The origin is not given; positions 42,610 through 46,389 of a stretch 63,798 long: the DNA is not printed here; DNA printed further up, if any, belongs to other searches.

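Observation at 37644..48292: Periplasmic NarG/NxrA-like molybdoenzyme operon with porin, cytochrome c, soluble haem-b gamma and its own tatA, but no NarI or NarK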

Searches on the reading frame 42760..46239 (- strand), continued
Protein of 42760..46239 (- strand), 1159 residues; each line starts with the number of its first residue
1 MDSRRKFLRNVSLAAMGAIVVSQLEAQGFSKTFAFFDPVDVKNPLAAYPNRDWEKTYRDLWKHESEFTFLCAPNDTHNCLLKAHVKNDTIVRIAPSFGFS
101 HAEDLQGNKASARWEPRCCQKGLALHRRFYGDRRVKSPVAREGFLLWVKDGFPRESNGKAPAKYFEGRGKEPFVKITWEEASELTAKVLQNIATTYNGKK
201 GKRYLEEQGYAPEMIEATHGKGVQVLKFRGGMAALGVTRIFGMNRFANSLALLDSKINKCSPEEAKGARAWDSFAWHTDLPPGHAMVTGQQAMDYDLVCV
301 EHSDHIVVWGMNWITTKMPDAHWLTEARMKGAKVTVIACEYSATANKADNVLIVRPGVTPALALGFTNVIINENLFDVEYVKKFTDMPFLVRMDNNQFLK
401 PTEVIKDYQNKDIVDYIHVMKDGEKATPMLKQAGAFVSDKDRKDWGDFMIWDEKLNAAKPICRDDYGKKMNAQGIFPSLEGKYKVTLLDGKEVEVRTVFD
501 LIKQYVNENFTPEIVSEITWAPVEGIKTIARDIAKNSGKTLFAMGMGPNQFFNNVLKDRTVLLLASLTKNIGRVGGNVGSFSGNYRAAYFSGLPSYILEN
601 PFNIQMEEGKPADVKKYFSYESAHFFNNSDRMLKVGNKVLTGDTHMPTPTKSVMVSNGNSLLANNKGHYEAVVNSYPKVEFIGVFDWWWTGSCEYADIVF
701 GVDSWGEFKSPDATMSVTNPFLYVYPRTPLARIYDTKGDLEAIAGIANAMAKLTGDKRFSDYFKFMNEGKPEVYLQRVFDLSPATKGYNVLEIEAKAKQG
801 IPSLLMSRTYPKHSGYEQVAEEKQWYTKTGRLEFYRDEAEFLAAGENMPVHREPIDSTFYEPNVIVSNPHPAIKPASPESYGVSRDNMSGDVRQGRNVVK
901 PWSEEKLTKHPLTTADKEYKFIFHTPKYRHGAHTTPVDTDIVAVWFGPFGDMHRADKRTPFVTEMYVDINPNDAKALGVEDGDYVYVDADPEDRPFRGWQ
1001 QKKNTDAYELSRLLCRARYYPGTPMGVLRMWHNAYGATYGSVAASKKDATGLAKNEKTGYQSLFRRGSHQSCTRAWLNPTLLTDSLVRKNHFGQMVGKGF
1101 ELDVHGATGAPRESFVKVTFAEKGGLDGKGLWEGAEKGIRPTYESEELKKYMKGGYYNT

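Call 12: find_related_loci(query=window:42760-46239:-, collection=genome_contigs, flank=10000)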
Query window:42760-46239:- (1159 aa) in genome_contigs; peptide patterns used: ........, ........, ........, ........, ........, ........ (x = any residue, [..] = any of these).
599 stretches matched a pattern (row limit reached: there are more); 592 encode a relative of the query (tblastn E <= 1e-3); the best 80 are kept; 80 distinct loci.
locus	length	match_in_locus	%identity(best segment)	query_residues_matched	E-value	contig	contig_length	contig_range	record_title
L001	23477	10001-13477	100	1-1159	0e+0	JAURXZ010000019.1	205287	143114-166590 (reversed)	MAG: Bacteroidia bacterium isolate E10_metabat.bin.7 E10_k141_509837, whole genome shotgun sequence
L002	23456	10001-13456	73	4-1156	0e+0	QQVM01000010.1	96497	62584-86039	MAG: Bacteroidetes bacterium isolate MA_BCD_1 c_000000000065, whole genome shotgun sequence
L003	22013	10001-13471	91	1-1157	0e+0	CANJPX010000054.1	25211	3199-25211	MAG: Bacteroidetes bacterium isolate RH-23may17-678 genome assembly, contig: RH-23may17-C14080, whole genome shotgun seq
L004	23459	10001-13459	71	3-1156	0e+0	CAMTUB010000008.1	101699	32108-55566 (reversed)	MAG: uncultured Bacteroidetes bacterium isolate G04_MAG_00060 genome assembly, contig: G04_MAG_00060_000000000004, whole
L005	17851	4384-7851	70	1-1156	0e+0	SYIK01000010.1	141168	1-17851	MAG: Bacteroidota bacterium isolate F1-60-MAGs154 F1-60__c182572, whole genome shotgun sequence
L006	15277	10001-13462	70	3-1156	0e+0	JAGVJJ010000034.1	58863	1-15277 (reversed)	MAG: Bacteroidia bacterium isolate SW_35 c_000000129508, whole genome shotgun sequence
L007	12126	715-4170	70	4-1156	0e+0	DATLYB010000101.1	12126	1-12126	MAG TPA_asm: Chitinophagales bacterium isolate SMAG_U13261 k141_326126, whole genome shotgun sequence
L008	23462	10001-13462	69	3-1156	0e+0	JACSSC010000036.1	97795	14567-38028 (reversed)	MAG: Candidatus Competibacteraceae bacterium isolate BA4 contig-70_85, whole genome shotgun sequence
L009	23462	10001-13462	68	3-1156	0e+0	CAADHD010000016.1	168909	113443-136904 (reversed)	uncultured Bacteroidetes bacterium isolate BCD.fa.gz genome assembly, contig: k127_410633, whole genome shotgun sequence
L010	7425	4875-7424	97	1-850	0e+0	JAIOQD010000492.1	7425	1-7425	MAG: Bacteroidetes bacterium isolate LakeFargette_0920_ALND_MAG_35_6 LacPavin_0920_ALND_scaffold_450585, whole genome sh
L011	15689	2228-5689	68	3-1156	0e+0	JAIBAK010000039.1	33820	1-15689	MAG: Bacteroidia bacterium isolate SSF48 NODE_23763_length_33820_cov_44.180453, whole genome shotgun sequence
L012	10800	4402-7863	68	3-1156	0e+0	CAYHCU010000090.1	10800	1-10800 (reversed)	MAG TPA_asm: uncultured Flavobacteriales bacterium isolate ERP119702_co1_67 genome assembly, contig: NODE_8021_length_10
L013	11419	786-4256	89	1-1157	0e+0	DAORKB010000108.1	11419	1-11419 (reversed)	MAG TPA_asm: Bacteroidia bacterium isolate AMR_MDS_5536 NODE_1611_length_11419_cov_6.591341, whole genome shotgun sequen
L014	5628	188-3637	65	3-1156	0e+0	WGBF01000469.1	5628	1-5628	MAG: bacterium isolate S144_13 k151_463744, whole genome shotgun sequence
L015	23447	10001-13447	61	3-1156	0e+0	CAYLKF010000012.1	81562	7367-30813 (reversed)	MAG TPA_asm: uncultured Pseudomonadota bacterium isolate binchicken_co105_414 genome assembly, contig: NODE_312_length_8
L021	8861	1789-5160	60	33-1159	0e+0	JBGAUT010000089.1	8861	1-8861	MAG: Polyangia bacterium isolate MAG_MBR_AS.52 MBRAS-52_NODE_89_length_8861_cov_5.638661, whole genome shotgun sequence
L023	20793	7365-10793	59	12-1159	0e+0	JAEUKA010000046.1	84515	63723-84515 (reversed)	MAG: Myxococcales bacterium isolate new MAG-83 k141_2341489, whole genome shotgun sequence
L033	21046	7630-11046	58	3-1159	0e+0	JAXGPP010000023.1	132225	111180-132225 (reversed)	MAG: Thermoguttaceae bacterium isolate AnMBR.bin305 bin305_23, whole genome shotgun sequence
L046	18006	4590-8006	57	3-1159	0e+0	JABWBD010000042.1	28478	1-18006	MAG: Pirellulales bacterium isolate MAG_21 scaffold_1491, whole genome shotgun sequence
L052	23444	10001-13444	57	3-1159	0e+0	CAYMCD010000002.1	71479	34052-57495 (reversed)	MAG TPA_asm: uncultured Verrucomicrobiota bacterium isolate binchicken_co16_330 genome assembly, contig: NODE_642_length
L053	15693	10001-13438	57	3-1159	0e+0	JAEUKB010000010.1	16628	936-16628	MAG: Myxococcales bacterium isolate new MAG-84 k141_2453974, whole genome shotgun sequence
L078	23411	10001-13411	57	4-1159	0e+0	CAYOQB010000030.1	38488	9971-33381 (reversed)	MAG TPA_asm: uncultured Solibacteraceae bacterium isolate binchicken_co276_160 genome assembly, contig: NODE_1004_length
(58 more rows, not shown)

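Call 41: search_protein_representatives(protein=window:42760-46239:-)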
Query: 1159 residues. Proteins with E-value up to 0.001 (for the whole library): 3131; up to 1e-10: 1248; up to 1e-30: 252. The best 150 are listed.
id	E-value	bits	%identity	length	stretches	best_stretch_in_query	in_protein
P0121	0.0e+00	1294.7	51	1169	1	3-1156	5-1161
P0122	5.5e-271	918.3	43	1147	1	3-1155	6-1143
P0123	9.3e-252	854.6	53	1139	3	663-1024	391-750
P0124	1.1e-250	851.1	41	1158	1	32-1157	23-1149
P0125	1.3e-222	758.1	39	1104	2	2-869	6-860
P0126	1.0e-216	738.5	50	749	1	3-652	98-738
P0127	3.2e-206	703.8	56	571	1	4-572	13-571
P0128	3.4e-176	604.4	55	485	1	4-485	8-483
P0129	3.4e-162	558.0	40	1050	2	4-731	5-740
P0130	9.2e-152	523.4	48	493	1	127-619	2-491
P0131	9.6e-151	520.1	43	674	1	191-768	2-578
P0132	1.8e-140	486.1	40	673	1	15-679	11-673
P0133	1.8e-116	406.6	50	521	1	86-513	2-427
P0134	1.2e-111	390.6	36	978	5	435-862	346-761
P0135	2.0e-111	389.8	66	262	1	899-1157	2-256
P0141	8.1e-104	364.6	35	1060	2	267-989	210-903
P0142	3.4e-102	359.3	34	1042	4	274-858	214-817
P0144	5.2e-97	342.1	35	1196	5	266-621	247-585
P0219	3.2e-49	183.8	33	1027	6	273-445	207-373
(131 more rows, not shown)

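Call 42: list_cluster_members(proteins=[P0121, P0122, P0124, P0125, P0129, P0134, P0141, P0142, P0144, P0219])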
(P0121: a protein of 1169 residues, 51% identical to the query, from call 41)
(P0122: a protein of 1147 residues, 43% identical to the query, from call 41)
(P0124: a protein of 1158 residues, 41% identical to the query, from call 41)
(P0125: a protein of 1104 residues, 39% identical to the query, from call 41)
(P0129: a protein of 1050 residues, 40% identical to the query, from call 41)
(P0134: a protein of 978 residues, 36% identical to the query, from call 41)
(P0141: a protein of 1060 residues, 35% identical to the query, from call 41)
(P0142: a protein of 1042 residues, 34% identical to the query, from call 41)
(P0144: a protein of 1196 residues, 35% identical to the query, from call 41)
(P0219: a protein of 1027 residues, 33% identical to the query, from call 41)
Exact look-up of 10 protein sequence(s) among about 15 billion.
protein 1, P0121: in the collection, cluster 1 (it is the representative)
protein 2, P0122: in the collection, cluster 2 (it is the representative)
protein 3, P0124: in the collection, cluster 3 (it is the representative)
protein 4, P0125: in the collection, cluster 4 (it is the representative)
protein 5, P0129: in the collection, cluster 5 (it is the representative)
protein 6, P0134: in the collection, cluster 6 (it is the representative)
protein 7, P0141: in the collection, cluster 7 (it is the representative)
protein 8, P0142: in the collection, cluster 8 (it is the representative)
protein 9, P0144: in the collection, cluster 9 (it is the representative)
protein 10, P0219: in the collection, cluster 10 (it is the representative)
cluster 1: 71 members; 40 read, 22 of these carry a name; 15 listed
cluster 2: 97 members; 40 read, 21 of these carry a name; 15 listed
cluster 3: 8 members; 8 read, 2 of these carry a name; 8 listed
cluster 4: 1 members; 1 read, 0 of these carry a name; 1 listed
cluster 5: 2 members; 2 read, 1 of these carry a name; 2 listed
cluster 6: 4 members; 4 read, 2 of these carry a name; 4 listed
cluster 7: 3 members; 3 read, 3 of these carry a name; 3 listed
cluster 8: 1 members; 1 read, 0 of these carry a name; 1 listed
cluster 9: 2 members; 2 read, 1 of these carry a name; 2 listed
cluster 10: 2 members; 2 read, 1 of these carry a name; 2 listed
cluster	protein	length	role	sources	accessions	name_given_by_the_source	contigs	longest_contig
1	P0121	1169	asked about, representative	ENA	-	-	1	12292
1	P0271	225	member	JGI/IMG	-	nitrate reductase alpha subunit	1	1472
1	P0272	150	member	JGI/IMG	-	nitrate reductase alpha subunit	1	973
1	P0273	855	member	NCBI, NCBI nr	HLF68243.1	MAG TPA: molybdopterin-dependent oxidoreductase, partial [Gaiellaceae bacterium] | molybdopterin-dependent oxidoreductase [Gaiellaceae bacterium]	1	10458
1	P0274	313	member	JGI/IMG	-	nitrate reductase alpha subunit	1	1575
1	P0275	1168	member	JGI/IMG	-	nitrate reductase alpha subunit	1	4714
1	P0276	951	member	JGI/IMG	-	nitrate reductase alpha subunit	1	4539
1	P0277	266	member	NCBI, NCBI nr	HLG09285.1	MAG TPA: molybdopterin-dependent oxidoreductase, partial [Gaiellaceae bacterium] | molybdopterin-dependent oxidoreductase [Gaiellaceae bacterium]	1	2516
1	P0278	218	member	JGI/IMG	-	nitrate reductase alpha subunit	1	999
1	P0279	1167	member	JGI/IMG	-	nitrate reductase alpha subunit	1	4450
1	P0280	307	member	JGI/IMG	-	nitrate reductase alpha subunit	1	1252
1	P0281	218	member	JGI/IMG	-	nitrate reductase alpha subunit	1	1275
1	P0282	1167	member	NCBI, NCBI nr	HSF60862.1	MAG TPA: molybdopterin-dependent oxidoreductase [Gaiellaceae bacterium] | molybdopterin-dependent oxidoreductase [Gaiellaceae bacterium]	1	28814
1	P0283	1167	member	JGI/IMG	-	nitrate reductase alpha subunit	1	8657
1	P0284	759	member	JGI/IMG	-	nitrate reductase alpha subunit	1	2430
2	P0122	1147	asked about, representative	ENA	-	-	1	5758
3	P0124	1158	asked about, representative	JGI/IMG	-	-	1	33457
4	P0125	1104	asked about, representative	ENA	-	-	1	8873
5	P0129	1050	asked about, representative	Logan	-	-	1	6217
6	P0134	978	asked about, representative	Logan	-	-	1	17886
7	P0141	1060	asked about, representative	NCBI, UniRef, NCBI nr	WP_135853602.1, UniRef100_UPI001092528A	molybdopterin-dependent oxidoreductase [Halorussus salinus] | molybdopterin-dependent oxidoreductase n=1 Tax=Halorussus salinus TaxID=1364935 ...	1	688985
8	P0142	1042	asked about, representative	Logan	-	-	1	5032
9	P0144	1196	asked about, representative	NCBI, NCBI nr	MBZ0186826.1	MAG: molybdopterin-dependent oxidoreductase, partial [Candidatus Obscuribacterales ... | molybdopterin-dependent oxidoreductase [Candidatus Obscuribacterales bacterium]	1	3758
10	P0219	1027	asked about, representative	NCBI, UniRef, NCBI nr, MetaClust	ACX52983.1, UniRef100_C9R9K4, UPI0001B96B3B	molybdopterin oxidoreductase [Ammonifex degensii KC4] | Molybdopterin oxidoreductase n=1 Tax=Ammonifex degensii (strain DSM 10501 / KC4) ... | status=active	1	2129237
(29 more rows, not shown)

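Call 48: search_dna_similar(query=window:42760-46239:-, collection=plasmids, mode=protein, max_evalue=1e-30, max_rows=30)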
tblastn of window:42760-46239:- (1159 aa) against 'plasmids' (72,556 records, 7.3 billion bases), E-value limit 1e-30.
Records with a match: 12; places in all: 14; records where one place covers at least 80% of the query: 4.
Best place of each record, by identity: <60% 12.
By first word of the organism name: Haloferax 4; Halobaculum 3; Halomicrobium 2; Natronococcus 1; Halogeometricum 1; Niallia 1.
By predicted mobility (MOB-suite, as given by PLSDB): non-mobilizable 12.
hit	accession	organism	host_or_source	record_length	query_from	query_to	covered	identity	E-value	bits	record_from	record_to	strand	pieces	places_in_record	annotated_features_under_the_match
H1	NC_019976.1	Natronococcus occultus SP4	-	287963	107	1159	91%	46.0%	0e+0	990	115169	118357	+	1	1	none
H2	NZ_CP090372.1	Halobaculum sp. CBA1158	solar salt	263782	3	1108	95%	29.1%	3e-111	391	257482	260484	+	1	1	molybdopterin-dependent oxidoreductase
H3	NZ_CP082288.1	Halobaculum roseum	cell culture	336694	3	1118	96%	28.5%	7e-108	381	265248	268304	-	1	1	molybdopterin-dependent oxidoreductase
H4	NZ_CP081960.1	Halobaculum magnesiiphilum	cell culture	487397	3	1118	96%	28.3%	6e-104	369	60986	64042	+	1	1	molybdopterin-dependent oxidoreductase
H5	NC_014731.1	Halogeometricum borinquense DSM 11551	-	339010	3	870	75%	24.4%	5e-52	209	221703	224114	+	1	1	molybdopterin-dependent oxidoreductase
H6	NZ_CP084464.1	Halomicrobium salinisoli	cell culture,gobi saline soil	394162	3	870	75%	24.3%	4e-46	190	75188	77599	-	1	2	molybdopterin-dependent oxidoreductase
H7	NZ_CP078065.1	Haloferax larsenii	Cell culture,Salt Lake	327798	3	870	75%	24.3%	3e-50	203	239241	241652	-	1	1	molybdopterin-dependent oxidoreductase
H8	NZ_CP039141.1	Haloferax mediterranei ATCC 33500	Cell culture,Spain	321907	3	870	75%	23.9%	4e-51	206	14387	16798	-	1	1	narG: nitrate reductase subunit alpha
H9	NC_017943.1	Haloferax mediterranei ATCC 33500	-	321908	3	870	75%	23.9%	4e-51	206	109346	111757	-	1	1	narG: nitrate reductase subunit alpha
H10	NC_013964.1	Haloferax volcanii DS2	-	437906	3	853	73%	24.1%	8e-52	208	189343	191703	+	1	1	molybdopterin-dependent oxidoreductase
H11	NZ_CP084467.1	Halomicrobium salinisoli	cell culture,gobi saline soil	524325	3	757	65%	24.9%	4e-43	180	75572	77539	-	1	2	molybdopterin-dependent oxidoreductase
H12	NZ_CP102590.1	Niallia taxi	-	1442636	50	592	47%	26.2%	3e-35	154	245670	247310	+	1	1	none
